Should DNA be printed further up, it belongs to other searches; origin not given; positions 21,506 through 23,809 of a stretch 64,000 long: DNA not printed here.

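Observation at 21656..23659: Hydrogenase H-domain fused directly to a histidine kinase: candidate one-protein H2 sensor-transmitter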

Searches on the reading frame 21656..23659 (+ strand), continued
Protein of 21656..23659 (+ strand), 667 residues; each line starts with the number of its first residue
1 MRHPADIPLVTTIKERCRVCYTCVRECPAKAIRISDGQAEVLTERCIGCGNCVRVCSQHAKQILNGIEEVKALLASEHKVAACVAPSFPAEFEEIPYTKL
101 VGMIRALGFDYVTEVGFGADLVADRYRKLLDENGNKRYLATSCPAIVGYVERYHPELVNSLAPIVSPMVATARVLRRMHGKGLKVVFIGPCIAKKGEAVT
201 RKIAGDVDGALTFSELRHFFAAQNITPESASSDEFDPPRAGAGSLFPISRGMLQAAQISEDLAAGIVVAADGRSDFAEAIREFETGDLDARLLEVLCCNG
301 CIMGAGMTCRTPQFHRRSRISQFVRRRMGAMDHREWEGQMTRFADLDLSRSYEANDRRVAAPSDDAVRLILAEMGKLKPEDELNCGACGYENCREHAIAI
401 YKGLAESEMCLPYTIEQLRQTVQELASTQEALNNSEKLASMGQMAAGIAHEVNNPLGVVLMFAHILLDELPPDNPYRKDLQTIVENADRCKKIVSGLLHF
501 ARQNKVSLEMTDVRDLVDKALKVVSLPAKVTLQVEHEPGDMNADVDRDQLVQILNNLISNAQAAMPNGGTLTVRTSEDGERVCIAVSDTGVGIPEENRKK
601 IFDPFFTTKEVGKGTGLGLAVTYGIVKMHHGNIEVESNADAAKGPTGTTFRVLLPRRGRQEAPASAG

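Call 42: predict_structure(alignment_id=A2)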
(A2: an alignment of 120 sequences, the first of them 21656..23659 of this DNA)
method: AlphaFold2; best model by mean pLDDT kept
length: 667 residues; sequences in the alignment: 120
mean_pLDDT: 82.6   pTM: 0.70
mean pLDDT of the five models: 82.6, 81.4, 80.3, 80.2, 78.2
residues with pLDDT >= 90: 292; 70-90: 250; 50-70: 94; < 50: 31
segments of 3 or more residues with pLDDT < 50: 427-436, 498-504, 611-615, 659-667
pLDDT, mean of each block of 10 residues (from residue 1): 73 82 87 85 91 87 93 96 96 96 98 97 93 84 91 94 95 97 95 87 81 96 95 94 89 88 73 73 86 80 85 89 91 94 95 88 92 86 76 90 85 66 51 48 54 59 74 79 65 52 61 91 84 92 86 84 87 92 94 80 60 54 71 89 90 77 33
secondary structure, 60 per line:
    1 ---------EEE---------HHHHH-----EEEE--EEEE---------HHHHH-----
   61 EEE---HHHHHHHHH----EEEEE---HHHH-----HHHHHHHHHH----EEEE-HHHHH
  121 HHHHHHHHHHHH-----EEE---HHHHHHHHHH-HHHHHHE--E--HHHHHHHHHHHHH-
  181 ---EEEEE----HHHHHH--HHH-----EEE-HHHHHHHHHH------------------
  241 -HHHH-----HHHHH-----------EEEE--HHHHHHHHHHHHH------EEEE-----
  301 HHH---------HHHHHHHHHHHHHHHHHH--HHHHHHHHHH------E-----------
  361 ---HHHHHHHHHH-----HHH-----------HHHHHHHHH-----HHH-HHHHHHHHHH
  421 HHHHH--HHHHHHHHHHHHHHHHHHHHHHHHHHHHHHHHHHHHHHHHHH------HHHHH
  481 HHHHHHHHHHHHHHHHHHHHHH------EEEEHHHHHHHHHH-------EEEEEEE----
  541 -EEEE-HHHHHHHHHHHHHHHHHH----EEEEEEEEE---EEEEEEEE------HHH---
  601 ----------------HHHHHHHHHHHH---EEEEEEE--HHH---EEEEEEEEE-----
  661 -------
elements in order: E10-12 H22-26 E32-35 E38-41 H51-55 E61-63 H67-75 E80-84 H88-91 H97-106 E111-114 H116-132 E138-140 H144-153 H155-160 H167-179 E184-188 H193-198 E209-211 H213-222 H242-245 H251-255 E267-270 H273-285 E292-295 H313-330 H333-342 H364-373 H393-401 H411-425 H428-469 H476-502 E509-512 H513-522 E530-536 E542-545 H547-564 E569-577 E581-588 H617-628 E632-638 E647-655

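Call 44: fold_search(model_id=the predicted structure, library=pdb)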
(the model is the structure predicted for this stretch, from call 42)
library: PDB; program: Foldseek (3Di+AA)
matches with E <= 10: 777; with E <= 0.001: 420
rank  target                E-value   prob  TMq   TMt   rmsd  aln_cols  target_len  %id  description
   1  8zqd_A                6.3e-20  1.00  0.47  0.50   4.0       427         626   22  Anaerobically isolated active [FeFe]-hydrogenase CbA5H (released 2025-01-01)
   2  9gnk                  6.3e-20  1.00  0.47  0.63   4.6       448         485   20  Desulfovibrio desulfuricans [FeFe]-hydrogenase variant with both subunits linked by a 13 amino acid linker peptide deriv (released 2025-09-24)
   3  8a6t_A                1.5e-19  1.00  0.47  0.54   5.1       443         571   22  Cryo-EM structure of the electron bifurcating Fe-Fe hydrogenase HydABC complex from Thermoanaerobacter kivui in the re (released 2023-02-15)
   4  9f46_B                1.6e-19  1.00  0.45  0.48   4.3       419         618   21  crystal structure of apo-[FeFe]-hydrogenase CbA5H from Clostridium beijerinckii (released 2024-12-18)
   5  8ru6                  1.6e-19  1.00  0.48  0.64   5.9       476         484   20  Desulfovibrio desulfuricans [FeFe]-hydrogenase variant with both subunits linked by a 4 amino acid linker peptide derive (released 2025-02-12)
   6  7p8n_a                2.2e-19  1.00  0.45  0.47   5.4       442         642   24  TmHydABC- T. maritima hydrogenase with bridge closed (released 2022-09-14)
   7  9gbu_A                2.2e-19  1.00  0.46  0.63   6.3       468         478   21  Desulfovibrio desulfuricans [FeFe]-hydrogenase variant with both subunits linked by a 13 amino acid linker peptide der (released 2025-08-13)
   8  8ryh                  3.3e-19  1.00  0.48  0.66   4.4       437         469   21  Desulfovibrio desulfuricans [FeFe]-hydrogenase variant with both subunits linked by a linker peptide derived from a grou (released 2025-02-19)
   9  9gbu_B                3.5e-19  1.00  0.46  0.63   6.1       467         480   21  Desulfovibrio desulfuricans [FeFe]-hydrogenase variant with both subunits linked by a 13 amino acid linker peptide der (released 2025-08-13)
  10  9jfj_A                4.6e-19  1.00  0.30  0.79   5.7       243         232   34  Crystal structure of the cytoplasmic domain of ZraS in ADP-bound form (released 2025-03-26)
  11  9f46_A                5.1e-19  1.00  0.45  0.48   4.9       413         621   22  crystal structure of apo-[FeFe]-hydrogenase CbA5H from Clostridium beijerinckii (released 2024-12-18)
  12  7p5h_A                5.1e-19  1.00  0.46  0.54   4.0       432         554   24  TmHydABC- D2 map (released 2022-09-14)
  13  9gzl_A                3.8e-18  1.00  0.41  0.68   4.3       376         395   23  Apo FeFe Hydrogenase from Desulfovibrio desulfuricans labelled with cyanophenylalanine (released 2025-05-28)
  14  1hfe_L                4.0e-18  1.00  0.42  0.68   4.1       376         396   23  1.6 A RESOLUTION STRUCTURE OF THE FE-ONLY HYDROGENASE FROM DESULFOVIBRIO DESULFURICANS (released 1999-04-20)
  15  6gly_A                9.3e-18  1.00  0.43  0.49   5.1       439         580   20  [FeFe]-hydrogenase CpI from Clostridium pasteurianum, variant C299A (released 2018-11-07)
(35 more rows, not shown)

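Call 55: find_encoding_contigs(protein=P0001, flank=3000, max_places=3)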
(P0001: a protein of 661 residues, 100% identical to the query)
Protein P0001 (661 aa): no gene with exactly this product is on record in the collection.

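Call 56: list_cluster_members(proteins=[P0001, P0121, P0123])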
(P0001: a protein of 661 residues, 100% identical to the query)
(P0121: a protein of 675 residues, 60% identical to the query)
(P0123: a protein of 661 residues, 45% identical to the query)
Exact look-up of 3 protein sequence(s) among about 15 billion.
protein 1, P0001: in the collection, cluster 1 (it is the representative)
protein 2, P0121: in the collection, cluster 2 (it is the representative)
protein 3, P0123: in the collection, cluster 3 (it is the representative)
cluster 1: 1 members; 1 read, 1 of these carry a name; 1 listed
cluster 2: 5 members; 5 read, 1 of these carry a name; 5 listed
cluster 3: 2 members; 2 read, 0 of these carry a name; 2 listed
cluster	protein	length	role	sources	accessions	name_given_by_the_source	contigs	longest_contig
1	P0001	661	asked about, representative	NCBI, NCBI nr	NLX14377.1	MAG: 4Fe-4S binding protein [Phycisphaerales bacterium] | 4Fe-4S binding protein [Phycisphaerales bacterium]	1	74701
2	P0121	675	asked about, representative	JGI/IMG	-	two-component system NtrC family sensor kinase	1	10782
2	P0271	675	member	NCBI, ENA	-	-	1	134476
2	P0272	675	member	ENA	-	-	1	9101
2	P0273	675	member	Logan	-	-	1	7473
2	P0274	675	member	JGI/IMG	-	-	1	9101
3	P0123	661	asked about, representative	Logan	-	-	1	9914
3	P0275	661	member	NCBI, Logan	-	-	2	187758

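Call 57: search_protein_families(library=ncbifam, proteins=[window:21656-23659:+, L012:11503-12705:+], max_evalue=0.00001)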
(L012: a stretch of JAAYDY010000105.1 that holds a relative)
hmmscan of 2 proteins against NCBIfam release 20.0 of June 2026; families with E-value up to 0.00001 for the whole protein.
window:21656-23659:+ (667 aa): 100 families (the best 25 are shown)
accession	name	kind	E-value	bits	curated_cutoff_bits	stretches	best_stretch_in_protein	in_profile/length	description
NF008468.0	PRK11360.1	equivalog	3.5e-61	207.3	646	1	423-659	378-611/616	two-component system sensor histidine kinase AtoS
TIGR04105.1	FeFe_hydrog_B1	subfamily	2e-54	185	450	2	69-308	213-459/462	monomeric [FeFe] hydrogenase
NF007688.0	PRK10364.1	equivalog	8.3e-54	183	479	1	420-661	222-456/460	two-component system sensor histidine kinase ZraS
NF010411.0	PRK13837.1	equivalog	1.5e-53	182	647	1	418-663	427-682/828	two-component system VirA-like sensor kinase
NF046020.1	HisKinCckABruc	equivalog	4.3e-52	177.1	1000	1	428-661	467-712/868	cell cycle histidine kinase CckA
NF038348.1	T2SS_HK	subfamily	2.8e-49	168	450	2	483-657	404-574/574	histidine kinase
NF052574.1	HisKinEspCMyxo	equivalog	5.4e-40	137.3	1200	1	429-661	405-642/785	serine histidine kinase EspC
NF046026.1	HisKinCckACaul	equivalog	9.7e-40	136.3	1000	1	426-662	287-538/678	cell cycle histidine kinase CckA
NF010076.0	PRK13557.1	subfamily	1.7e-39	135.7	631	1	428-662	150-400/540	histidine kinase famiy protein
NF052573.1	HisKinEspAMyxo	equivalog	3.6e-37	127.8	1400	1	422-656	365-611/755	serine histidine kinase EspA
NF047466.1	hybrid_RR_LvrB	exception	2e-35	122.7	500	1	417-640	128-365/377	hybrid histidine kinase/response regulator LvrB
NF046044.1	PnpS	equivalog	5e-34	117.9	400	1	445-655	174-390/390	two-component system histidine kinase PnpS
NF047497.1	HK_LIC_12097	equivalog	5.1e-34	117.6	500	1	417-640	127-356/367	LIC_12097 family sensor histidine kinase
NF053867.1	SprKinKinDBac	equivalog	4.2e-33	114.6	775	1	430-655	275-496/500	sporulation kinase KinD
NF033092.0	HK_WalK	equivalog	8.8e-33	113.7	725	1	444-655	375-593/594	cell wall metabolism sensor histidine kinase WalK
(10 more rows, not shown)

L012:11503-12705:+ (400 aa): 16 families
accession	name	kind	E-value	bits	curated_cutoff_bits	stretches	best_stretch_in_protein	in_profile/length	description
TIGR03956.1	rSAM_HydE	equivalog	1e-85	288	254.6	1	43-385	9-339/340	[FeFe] hydrogenase H-cluster radical SAM maturase HydE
TIGR03910.1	pyrrolys_PylB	equivalog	4.7e-33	114.5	348.2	1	45-339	18-299/347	methylornithine synthase PylB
TIGR00433.2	bioB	equivalog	9.4e-21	74.3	225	1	54-311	11-257/307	biotin synthase BioB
TIGR02351.2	thiH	equivalog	2.5e-14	53.1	380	1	45-239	35-229/364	2-iminoacetate synthase ThiH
TIGR03957.1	rSAM_HmdB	equivalog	1.1e-12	47.8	320.9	1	48-314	4-259/317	5,10-methenyltetrahydromethanopterin hydrogenase cofactor biosynthesis protein HmdB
TIGR03551.1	F420_cofH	equivalog_domain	5.6e-12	45.2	374.1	1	57-161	13-117/345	5-amino-6-(D-ribitylamino)uracil--L-tyrosine 4-hydroxyphenyl transferase CofH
NF005609.0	PRK07360.1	equivalog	1.7e-11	43.5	426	1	44-161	20-140/374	7,8-didemethyl-8-hydroxy-5-deazariboflavin synthase subunit CofH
NF006687.0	PRK09234.1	equivalog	1.2e-10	40.2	1018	1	47-161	493-609/849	bifunctional FO biosynthesis protein CofGH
TIGR03955.1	rSAM_HydG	equivalog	4.2e-10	38.6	312.15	1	40-236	42-245/470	[FeFe] hydrogenase H-cluster radical SAM maturase HydG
TIGR00423.1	TIGR00423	subfamily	2.7e-09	36.7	260.25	1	87-161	9-83/310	CofH family radical SAM protein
TIGR03700.1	mena_SCO4494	equivalog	2.7e-08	33.1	434.55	1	62-161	25-126/351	aminofutalosine synthase MqnE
TIGR03699.1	menaquin_MqnC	equivalog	4.6e-08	32.3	428.1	1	61-162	16-120/342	cyclic dehypoxanthinyl futalosine synthase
NF006276.0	PRK08444.1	equivalog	4.9e-07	29.1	560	1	64-161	28-127/353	aminofutalosine synthase MqnE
TIGR00510.1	lipA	equivalog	3.9e-06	26.4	310.25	1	86-265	66-245/302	lipoyl synthase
NF004019.1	PRK05481.1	subfamily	4.9e-06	26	203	1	90-265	54-228/286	lipoyl synthase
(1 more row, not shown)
